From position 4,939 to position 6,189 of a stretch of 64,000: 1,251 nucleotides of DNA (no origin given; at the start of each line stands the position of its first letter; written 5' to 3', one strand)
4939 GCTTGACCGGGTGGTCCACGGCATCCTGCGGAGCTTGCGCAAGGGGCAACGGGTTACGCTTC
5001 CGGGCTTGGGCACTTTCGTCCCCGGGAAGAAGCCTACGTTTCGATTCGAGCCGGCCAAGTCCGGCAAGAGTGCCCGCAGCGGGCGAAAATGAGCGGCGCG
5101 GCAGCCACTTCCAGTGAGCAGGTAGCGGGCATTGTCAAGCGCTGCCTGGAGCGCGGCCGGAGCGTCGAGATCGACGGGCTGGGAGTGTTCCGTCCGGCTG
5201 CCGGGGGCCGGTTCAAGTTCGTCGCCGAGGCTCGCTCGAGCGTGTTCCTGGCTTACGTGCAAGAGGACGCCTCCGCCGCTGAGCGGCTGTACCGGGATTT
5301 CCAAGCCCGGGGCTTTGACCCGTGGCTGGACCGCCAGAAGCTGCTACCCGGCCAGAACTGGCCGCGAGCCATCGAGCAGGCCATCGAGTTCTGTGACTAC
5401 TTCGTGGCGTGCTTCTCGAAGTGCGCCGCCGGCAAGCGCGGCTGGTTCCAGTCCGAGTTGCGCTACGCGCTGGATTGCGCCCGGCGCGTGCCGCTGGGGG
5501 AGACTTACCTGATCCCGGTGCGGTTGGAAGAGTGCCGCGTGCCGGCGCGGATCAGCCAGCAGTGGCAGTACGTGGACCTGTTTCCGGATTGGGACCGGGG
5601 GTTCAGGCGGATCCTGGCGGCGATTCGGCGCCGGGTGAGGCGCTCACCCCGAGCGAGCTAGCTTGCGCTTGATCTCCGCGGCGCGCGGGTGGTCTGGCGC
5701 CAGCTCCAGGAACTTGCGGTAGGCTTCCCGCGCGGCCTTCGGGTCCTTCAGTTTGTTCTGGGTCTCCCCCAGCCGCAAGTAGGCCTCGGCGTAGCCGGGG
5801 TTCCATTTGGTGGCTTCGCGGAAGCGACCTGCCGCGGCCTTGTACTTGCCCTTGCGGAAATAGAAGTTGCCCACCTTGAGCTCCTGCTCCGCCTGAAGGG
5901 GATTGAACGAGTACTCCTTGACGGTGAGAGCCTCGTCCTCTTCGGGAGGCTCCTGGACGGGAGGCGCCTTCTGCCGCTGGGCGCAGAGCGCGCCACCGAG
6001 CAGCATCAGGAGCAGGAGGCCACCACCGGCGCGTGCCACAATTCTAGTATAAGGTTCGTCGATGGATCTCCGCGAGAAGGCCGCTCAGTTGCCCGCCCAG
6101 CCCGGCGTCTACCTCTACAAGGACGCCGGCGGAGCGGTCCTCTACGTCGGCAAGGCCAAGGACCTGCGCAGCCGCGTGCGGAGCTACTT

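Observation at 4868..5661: Two-gene module: small HU-fold-like protein translationally coupled to an HU-like/TIR fusion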

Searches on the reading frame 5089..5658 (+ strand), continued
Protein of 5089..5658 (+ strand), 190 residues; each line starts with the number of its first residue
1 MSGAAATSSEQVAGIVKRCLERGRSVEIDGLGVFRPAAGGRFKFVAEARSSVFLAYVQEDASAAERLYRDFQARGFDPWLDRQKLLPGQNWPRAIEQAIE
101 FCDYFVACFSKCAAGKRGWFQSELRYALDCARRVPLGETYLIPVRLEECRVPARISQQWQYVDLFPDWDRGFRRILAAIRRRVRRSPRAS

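Call 31: fold_search(model_id=the predicted structure, library=pdb)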
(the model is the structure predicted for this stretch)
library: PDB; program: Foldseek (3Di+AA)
matches with E <= 10: 1302; with E <= 0.001: 66
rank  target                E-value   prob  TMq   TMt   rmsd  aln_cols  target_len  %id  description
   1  8qlp_E                3.6e-07  1.00  0.59  0.28   3.2       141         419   22  CryoEM structure of the RNA/DNA bound SPARTA (BabAgo/TIR-APAZ) tetrameric complex (released 2024-01-31)
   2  8qlp_M                1.3e-06  1.00  0.59  0.29   3.2       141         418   22  CryoEM structure of the RNA/DNA bound SPARTA (BabAgo/TIR-APAZ) tetrameric complex (released 2024-01-31)
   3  8i87_A                2.1e-06  1.00  0.60  0.29   4.0       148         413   20  Cryo-EM structure of TIR-APAZ/Ago-gRNA-DNA complex (released 2023-07-19)
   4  8i87_G                2.3e-06  1.00  0.59  0.29   3.1       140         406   21  Cryo-EM structure of TIR-APAZ/Ago-gRNA-DNA complex (released 2023-07-19)
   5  8i88_C                2.8e-06  1.00  0.55  0.27   3.4       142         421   20  Cryo-EM structure of TIR-APAZ/Ago-gRNA complex (released 2023-07-05)
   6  8isy_B                3.9e-06  1.00  0.59  0.27   3.1       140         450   20  Cryo-EM structure of free-state Crt-SPARTA (released 2023-10-18)
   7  4w8h_A                4.5e-06  1.00  0.55  0.79   2.5       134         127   19  Crystal structure of the TIR domain of the Toll-related Receptor TRR-2 from the lower metazoan Hydra magnipapillata (c (released 2015-09-09)
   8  4w8g                  5.4e-06  1.00  0.56  0.82   2.3       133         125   20  Crystal structure of the TIR domain of the Toll-related Receptor TRR-2 from the lower metazoan Hydra magnipapillata (cry (released 2015-09-09)
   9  8ifl_A                6.1e-06  1.00  0.61  0.29   2.4       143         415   20  Cryo-EM structure of tetrameric SPARTA gRNA-ssDNA target complex in state 1 (released 2024-01-17)
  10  9mw2_A                7.0e-06  1.00  0.49  0.68   3.6       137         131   18  Structure of SARM1 TIR domain bound to G6831 (released 2026-02-04)
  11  8spo_I                7.5e-06  1.00  0.59  0.32   3.1       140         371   21  Tetramerized activation of MapSPARTA bound with NAD+ (released 2023-08-23)
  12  6o0q_A                7.5e-06  1.00  0.50  0.66   3.8       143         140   18  Crystal structure of the TIR domain from human SARM1 in complex with ribose (released 2019-09-04)
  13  8oz6_A                8.0e-06  1.00  0.58  0.28   3.2       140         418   21  cryoEM structure of SPARTA complex ligand-free (released 2023-08-16)
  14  8i87_C                1.2e-05  1.00  0.59  0.29   3.8       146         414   20  Cryo-EM structure of TIR-APAZ/Ago-gRNA-DNA complex (released 2023-07-19)
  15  8u72_F                1.3e-05  1.00  0.58  0.28   3.1       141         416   20  Cryo-EM structure of the SPARTA oligomer with guide RNA and target DNA (released 2024-06-12)
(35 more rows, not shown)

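Call 39: search_protein_representatives(alignment_id=A2)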
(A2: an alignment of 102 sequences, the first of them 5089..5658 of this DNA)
Query: 102 sequences, 192 profile positions. Proteins with E-value up to 0.001 (for the whole library): 41759; up to 1e-10: 14596; up to 1e-30: 2298. The best 150 are listed.
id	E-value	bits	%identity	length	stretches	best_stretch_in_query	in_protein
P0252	1.1e-84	298.9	-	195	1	3-189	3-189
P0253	9.8e-75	266.5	-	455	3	46-181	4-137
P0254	3.1e-73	261.6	-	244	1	3-186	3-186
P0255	7.7e-71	253.8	-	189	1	6-188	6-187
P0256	4.2e-70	251.4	-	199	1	5-189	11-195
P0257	1.3e-69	249.7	-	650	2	38-185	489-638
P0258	8.8e-69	247.0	-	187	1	2-147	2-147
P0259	1.7e-67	242.8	-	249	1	8-188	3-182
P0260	4.0e-65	235.1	-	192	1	12-188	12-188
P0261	5.1e-65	234.8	-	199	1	9-180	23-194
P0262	3.1e-64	232.2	-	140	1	52-185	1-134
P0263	1.7e-58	213.5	-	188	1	5-186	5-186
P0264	3.3e-58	212.5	-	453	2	51-190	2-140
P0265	8.3e-58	211.2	-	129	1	56-183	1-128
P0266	2.4e-57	209.7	-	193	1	9-187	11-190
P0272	4.0e-55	202.5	-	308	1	5-149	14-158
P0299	1.1e-43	165.2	-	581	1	12-183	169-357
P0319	1.1e-41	158.7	-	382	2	14-169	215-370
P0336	1.2e-40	155.2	-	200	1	5-122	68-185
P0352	3.8e-40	153.6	-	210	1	16-185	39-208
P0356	5.3e-40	153.2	-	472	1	10-169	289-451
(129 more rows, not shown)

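Call 40: search_protein_families(library=pfam, proteins=[P0299, P0319, P0356, P0352, P0254, P0259, P0272, P0336, P0253, P0257], max_evalue=0.01)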
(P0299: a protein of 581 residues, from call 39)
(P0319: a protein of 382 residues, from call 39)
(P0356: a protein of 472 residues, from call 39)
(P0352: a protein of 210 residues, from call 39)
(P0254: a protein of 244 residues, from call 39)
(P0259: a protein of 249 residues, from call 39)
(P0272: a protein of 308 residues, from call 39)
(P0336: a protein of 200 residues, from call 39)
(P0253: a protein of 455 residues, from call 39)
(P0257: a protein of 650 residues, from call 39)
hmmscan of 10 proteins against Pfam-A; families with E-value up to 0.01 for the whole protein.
P0299 (581 aa): 4 families
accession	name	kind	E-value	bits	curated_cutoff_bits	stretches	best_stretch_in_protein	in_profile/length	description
PF13676.11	TIR_2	-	5.8e-29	101.5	28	1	226-346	1-118/122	TIR domain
PF03781.23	FGE-sulfatase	-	1.8e-10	41.4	23.3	1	403-501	4-110/255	Sulfatase-modifying factor enzyme 1-like domain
PF13365.12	Trypsin_2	-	1.7e-09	39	27.6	1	21-172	1-144/144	Trypsin-like peptidase domain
PF01582.25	TIR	-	5.6e-07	30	21.3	1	233-321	11-97/179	TIR domain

P0319 (382 aa): 9 families
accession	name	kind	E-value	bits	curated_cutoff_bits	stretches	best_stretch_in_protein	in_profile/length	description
PF13676.11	TIR_2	-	1.9e-51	174.1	28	2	253-367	1-111/122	TIR domain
PF01582.25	TIR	-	2.6e-14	53.9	21.3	2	260-347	13-96/179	TIR domain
PF08937.16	ThsB_TIR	-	5.3e-06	27.2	21.2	0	45-92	50-97/100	Thoeris protein ThsB, TIR-like domain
PF14559.12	TPR_19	-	7.6e-05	23.4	25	0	147-171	4-28/68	Tetratricopeptide repeat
PF07719.23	TPR_2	-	0.00015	22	27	1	145-167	12-34/34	Tetratricopeptide repeat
PF13428.12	TPR_14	-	0.00017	22.4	23.5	0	138-176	5-43/44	Tetratricopeptide repeat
PF13432.12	TPR_16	-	0.00071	20.4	32.7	0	141-174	4-37/65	Tetratricopeptide repeat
PF13176.12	TPR_7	-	0.0022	18.4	27.9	0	207-225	12-30/36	Tetratricopeptide repeat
PF00515.34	TPR_1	-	0.0059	16.8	27.8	1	145-167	12-34/34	Tetratricopeptide repeat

P0356 (472 aa): 4 families
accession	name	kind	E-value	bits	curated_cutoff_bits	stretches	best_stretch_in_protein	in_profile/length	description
PF13676.11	TIR_2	-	6.8e-30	104.5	28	1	335-451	1-113/122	TIR domain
PF01582.25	TIR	-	3.9e-07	30.5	21.3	1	335-429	4-96/179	TIR domain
PF01656.29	CbiA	-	0.0048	17.3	25.4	1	13-185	11-54/125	CobQ/CobB/MinD/ParA nucleotide binding domain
PF08357.16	SEFIR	-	0.0057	17.4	23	0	334-395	2-69/150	SEFIR domain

P0352 (210 aa): 4 families
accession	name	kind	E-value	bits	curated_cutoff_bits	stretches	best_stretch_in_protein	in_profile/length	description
PF13676.11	TIR_2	-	2.5e-25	89.8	28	1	74-198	1-121/122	TIR domain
PF01582.25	TIR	-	7.1e-07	29.6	21.3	1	80-150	10-80/179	TIR domain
PF10137.14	CAP12-PCTIR_TIR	-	0.0022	18.4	24.7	1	73-134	1-61/119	CAP12/Pycsar effector protein, TIR domain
PF08235.19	LNS2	-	0.0088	15.9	32.3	0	117-181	82-151/226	LNS2 (Lipin/Ned1/Smp2)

P0254 (244 aa): 2 families
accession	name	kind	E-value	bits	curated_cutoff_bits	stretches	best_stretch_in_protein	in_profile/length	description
PF13676.11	TIR_2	-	1.2e-25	90.8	28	1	52-176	1-122/122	TIR domain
PF01582.25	TIR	-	9.5e-06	26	21.3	1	60-132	14-85/179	TIR domain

P0259 (249 aa): 1 family
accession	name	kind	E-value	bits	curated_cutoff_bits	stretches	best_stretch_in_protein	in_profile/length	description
PF13676.11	TIR_2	-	6.5e-24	85.2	28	1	46-170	1-122/122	TIR domain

P0272 (308 aa): 2 families
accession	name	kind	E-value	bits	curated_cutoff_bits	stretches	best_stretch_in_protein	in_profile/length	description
PF13676.11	TIR_2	-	1.5e-20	74.4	28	1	61-157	1-93/122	TIR domain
PF01582.25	TIR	-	0.00053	20.3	21.3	1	69-141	14-85/179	TIR domain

P0336 (200 aa): 4 families
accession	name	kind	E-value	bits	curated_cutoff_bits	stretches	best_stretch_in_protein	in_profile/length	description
PF13676.11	TIR_2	-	5.7e-19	69.2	28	1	115-181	1-67/122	TIR domain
PF01582.25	TIR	-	9.6e-05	22.7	21.3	1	127-179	18-70/179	TIR domain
PF00216.26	Bac_DNA_binding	-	0.001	19.7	22.4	0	66-99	19-52/90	Bacterial DNA-binding protein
PF18175.6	HU-CCDC81_bac_2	-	0.0011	19.3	35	1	68-112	18-62/70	CCDC81-like prokaryotic HU domain 2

P0253 (455 aa): 4 families
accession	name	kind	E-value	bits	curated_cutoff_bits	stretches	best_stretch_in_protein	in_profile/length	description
PF13676.11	TIR_2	-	3.7e-80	266.8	28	3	335-446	2-118/122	TIR domain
PF01582.25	TIR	-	8.7e-23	81.5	21.3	3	177-259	18-97/179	TIR domain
PF08937.16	ThsB_TIR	-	1.6e-08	35.3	21.2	1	371-419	46-94/100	Thoeris protein ThsB, TIR-like domain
PF10137.14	CAP12-PCTIR_TIR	-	3.1e-08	34.1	24.7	0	333-399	1-67/119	CAP12/Pycsar effector protein, TIR domain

P0257 (650 aa): 2 families
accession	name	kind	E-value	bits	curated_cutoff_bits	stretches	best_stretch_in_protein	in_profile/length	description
PF13676.11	TIR_2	-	6.5e-57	191.7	28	2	505-629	1-122/122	TIR domain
PF01582.25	TIR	-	5.5e-15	56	21.3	2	514-597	15-94/179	TIR domain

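Call 42: find_encoding_contigs(protein=P0259, flank=4000, max_places=3)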
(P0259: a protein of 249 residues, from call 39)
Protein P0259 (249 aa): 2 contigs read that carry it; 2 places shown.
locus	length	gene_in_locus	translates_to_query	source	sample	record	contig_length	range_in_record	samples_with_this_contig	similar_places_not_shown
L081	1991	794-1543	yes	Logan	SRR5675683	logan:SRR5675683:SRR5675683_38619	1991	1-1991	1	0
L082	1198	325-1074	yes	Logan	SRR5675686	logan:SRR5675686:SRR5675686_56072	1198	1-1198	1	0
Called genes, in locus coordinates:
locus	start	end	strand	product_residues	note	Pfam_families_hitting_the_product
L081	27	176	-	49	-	-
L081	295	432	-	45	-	-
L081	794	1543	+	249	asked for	PF13676:TIR_2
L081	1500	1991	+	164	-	?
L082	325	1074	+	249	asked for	PF13676:TIR_2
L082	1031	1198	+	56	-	?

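Call 43: find_encoding_contigs(protein=P0254, flank=4000, max_places=3)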
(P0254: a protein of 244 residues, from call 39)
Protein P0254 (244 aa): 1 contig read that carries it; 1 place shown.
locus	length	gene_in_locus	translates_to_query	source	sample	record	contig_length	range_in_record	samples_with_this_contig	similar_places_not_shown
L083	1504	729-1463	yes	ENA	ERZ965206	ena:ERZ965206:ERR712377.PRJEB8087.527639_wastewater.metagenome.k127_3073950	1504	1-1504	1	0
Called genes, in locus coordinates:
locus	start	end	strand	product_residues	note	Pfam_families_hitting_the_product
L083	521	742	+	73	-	-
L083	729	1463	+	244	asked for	PF01582:TIR (weak), PF13676:TIR_2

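Call 55: find_related_loci(query=A2, collection=viral_contigs, flank=5000)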
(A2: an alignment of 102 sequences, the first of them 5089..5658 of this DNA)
Query A2 (190 aa) in viral_contigs; peptide patterns used: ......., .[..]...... (x = any residue, [..] = any of these).
27 stretches matched a pattern, but none encodes a relative of the query by tblastn (E <= 1e-3).

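Call 56: search_dna_similar(query=window:5089-5658:+, collection=plasmids, mode=protein, max_rows=10)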
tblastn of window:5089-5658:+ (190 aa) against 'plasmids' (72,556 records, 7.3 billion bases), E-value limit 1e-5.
Records with a match: 14; places in all: 15; records where one place covers at least 80% of the query: 0.
Best place of each record, by identity: <60% 14.
By first word of the organism name: Rhodococcus 6; Gloeothece 1; Candidatus 1; Acidovorax 1; Thioflavicoccus 1; Agrobacterium 1; Pseudoalteromonas 1; Pseudomonas 1; Skermanella 1.
By predicted mobility (MOB-suite, as given by PLSDB): mobilizable 8; non-mobilizable 3; conjugative 3.
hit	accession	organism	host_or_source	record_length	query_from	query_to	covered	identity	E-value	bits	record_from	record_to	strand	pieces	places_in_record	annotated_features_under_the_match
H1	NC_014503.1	Gloeothece verrucosa PCC 7822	fresh water in rice field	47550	40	152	59%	42.4%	5e-25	108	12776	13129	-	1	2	toll/interleukin-1 receptor domain-containing protein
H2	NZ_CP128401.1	Candidatus Chlorohelix allophototropha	Single colony of Candidatus Chlorohelix ...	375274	25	165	74%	32.9%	2e-20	95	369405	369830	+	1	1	protein kinase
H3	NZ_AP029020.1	Acidovorax sp. DW039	Lemna minor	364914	51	161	58%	40.5%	7e-17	84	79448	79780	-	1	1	toll/interleukin-1 receptor domain-containing protein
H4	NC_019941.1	Thioflavicoccus mobilis 8321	flat, laminated microbial mat in a salt ...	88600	45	168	65%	35.1%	2e-17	86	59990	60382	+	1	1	HEAT repeat domain-containing protein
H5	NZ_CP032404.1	Rhodococcus erythropolis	mixed culture,soil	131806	43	167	66%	32.3%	1e-8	61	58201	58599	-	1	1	toll/interleukin-1 receptor domain-containing protein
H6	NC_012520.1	Rhodococcus opacus B4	-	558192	51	165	61%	35.0%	8e-11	67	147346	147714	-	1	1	toll/interleukin-1 receptor domain-containing protein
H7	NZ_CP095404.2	Rhodococcus opacus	Whole organism,nitrophenolics and ...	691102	51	165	61%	35.0%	8e-11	67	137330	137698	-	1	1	toll/interleukin-1 receptor domain-containing protein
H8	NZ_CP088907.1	Rhodococcus qingshengii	cell culture,forest soil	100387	52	153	54%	36.5%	2e-9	63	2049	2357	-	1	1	toll/interleukin-1 receptor domain-containing protein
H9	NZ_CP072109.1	Rhodococcus qingshengii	cell culture,Concrete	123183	52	152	53%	36.9%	1e-8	61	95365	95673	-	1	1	toll/interleukin-1 receptor domain-containing protein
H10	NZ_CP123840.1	Agrobacterium tumefaciens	Yarrow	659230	51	167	62%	29.9%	8e-7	56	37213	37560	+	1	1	TIR domain-containing protein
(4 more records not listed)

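Call 61: list_cluster_members(proteins=[P0083, P0104, P0086, P0014, P0016, P0073, P0142, P0187])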
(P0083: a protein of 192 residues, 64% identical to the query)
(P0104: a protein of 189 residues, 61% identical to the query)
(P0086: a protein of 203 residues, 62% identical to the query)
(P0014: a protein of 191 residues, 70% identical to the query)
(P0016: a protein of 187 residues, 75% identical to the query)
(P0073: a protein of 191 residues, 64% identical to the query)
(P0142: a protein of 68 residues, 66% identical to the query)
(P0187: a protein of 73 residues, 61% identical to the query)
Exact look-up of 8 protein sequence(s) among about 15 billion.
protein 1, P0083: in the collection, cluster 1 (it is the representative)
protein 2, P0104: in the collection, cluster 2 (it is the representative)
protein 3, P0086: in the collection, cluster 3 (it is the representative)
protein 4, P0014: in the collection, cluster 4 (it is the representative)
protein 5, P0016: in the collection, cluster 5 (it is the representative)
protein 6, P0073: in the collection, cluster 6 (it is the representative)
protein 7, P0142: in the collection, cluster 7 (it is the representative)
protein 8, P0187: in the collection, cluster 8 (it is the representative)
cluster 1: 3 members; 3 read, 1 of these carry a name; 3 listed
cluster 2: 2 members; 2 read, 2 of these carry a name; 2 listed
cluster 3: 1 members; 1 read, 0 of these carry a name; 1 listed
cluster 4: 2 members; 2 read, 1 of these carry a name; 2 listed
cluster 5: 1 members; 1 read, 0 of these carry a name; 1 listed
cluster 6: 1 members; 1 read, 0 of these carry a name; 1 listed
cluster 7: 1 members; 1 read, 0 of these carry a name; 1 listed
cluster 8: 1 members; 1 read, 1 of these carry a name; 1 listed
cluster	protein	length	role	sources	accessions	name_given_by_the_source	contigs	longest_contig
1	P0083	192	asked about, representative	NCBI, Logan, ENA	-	-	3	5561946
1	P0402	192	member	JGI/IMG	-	hypothetical protein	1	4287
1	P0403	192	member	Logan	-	-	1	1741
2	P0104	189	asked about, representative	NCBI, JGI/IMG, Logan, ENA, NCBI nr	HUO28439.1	MAG TPA: toll/interleukin-1 receptor domain-containing protein [Bryobacteraceae bacterium] | toll/interleukin-1 receptor domain-containing protein [Bryobacteraceae bacterium]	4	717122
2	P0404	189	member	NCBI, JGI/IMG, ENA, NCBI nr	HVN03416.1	MAG TPA: toll/interleukin-1 receptor domain-containing protein [Bryobacteraceae bacterium] | toll/interleukin-1 receptor domain-containing protein [Bryobacteraceae bacterium]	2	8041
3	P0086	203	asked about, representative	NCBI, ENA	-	-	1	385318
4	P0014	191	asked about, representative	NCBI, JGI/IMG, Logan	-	hypothetical protein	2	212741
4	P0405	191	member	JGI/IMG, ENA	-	-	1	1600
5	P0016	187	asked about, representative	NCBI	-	-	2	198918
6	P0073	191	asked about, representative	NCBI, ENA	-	-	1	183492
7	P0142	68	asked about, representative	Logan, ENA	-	-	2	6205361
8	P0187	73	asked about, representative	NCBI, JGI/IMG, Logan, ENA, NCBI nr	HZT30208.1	MAG TPA: HU family DNA-binding protein [Bryobacteraceae bacterium] | HU family DNA-binding protein [Bryobacteraceae bacterium]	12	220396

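Call 66: find_encoding_contigs(protein=P0253, flank=5000, max_places=2)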
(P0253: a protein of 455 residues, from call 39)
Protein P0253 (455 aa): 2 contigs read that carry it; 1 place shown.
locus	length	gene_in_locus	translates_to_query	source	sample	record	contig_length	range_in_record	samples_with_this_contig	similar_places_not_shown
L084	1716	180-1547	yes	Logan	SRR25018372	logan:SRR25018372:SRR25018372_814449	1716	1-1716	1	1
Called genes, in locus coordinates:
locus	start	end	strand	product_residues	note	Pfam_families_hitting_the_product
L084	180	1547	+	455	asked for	PF08937:ThsB_TIR (faint), PF10137:CAP12-PCTIR_TIR (faint), PF13676:TIR_2, PF01582:TIR, PF13676:TIR_2, PF01582:TIR (weak), PF13676:TIR_2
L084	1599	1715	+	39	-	?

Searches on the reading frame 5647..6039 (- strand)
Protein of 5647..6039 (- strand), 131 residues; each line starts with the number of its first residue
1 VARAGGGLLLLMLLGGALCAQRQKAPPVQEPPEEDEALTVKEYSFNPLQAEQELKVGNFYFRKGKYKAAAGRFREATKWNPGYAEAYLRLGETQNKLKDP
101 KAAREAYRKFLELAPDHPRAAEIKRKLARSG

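Call 26: search_protein_families(library=pfam, proteins=[window:5647-6039:-], max_evalue=0.01)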
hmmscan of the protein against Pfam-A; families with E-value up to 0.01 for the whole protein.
window:5647-6039:- (131 aa): 12 families
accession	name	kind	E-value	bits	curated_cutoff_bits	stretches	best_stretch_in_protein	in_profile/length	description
PF13181.12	TPR_8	-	1.5e-10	40.8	25.7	1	84-117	1-34/34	Tetratricopeptide repeat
PF14559.12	TPR_19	-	2.1e-10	41.2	25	1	61-127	2-68/68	Tetratricopeptide repeat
PF13432.12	TPR_16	-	1.7e-08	35.2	32.7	1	60-118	7-65/65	Tetratricopeptide repeat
PF13424.12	TPR_12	-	1.9e-08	34.8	30.1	2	55-115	8-76/77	Tetratricopeptide repeat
PF13414.12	TPR_11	-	2.4e-08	34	26.8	1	57-96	1-40/42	TPR repeat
PF00515.34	TPR_1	-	3.1e-08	33.5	27.8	1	84-117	1-34/34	Tetratricopeptide repeat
PF07719.23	TPR_2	-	3.3e-08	33.5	27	1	84-117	1-34/34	Tetratricopeptide repeat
PF13428.12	TPR_14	-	1.3e-07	32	23.5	1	85-121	2-38/44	Tetratricopeptide repeat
PF13431.12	TPR_17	-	2.2e-06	27.9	24.4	1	73-105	2-34/34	Tetratricopeptide repeat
PF13174.12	TPR_6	-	1.3e-05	26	26.3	1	85-117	1-33/33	Tetratricopeptide repeat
PF13525.12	YfiO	-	3.1e-05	24.3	25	1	50-87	141-178/203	Outer membrane lipoprotein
PF13371.12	TPR_9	-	0.0001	22.7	35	1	60-127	5-72/73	Tetratricopeptide repeat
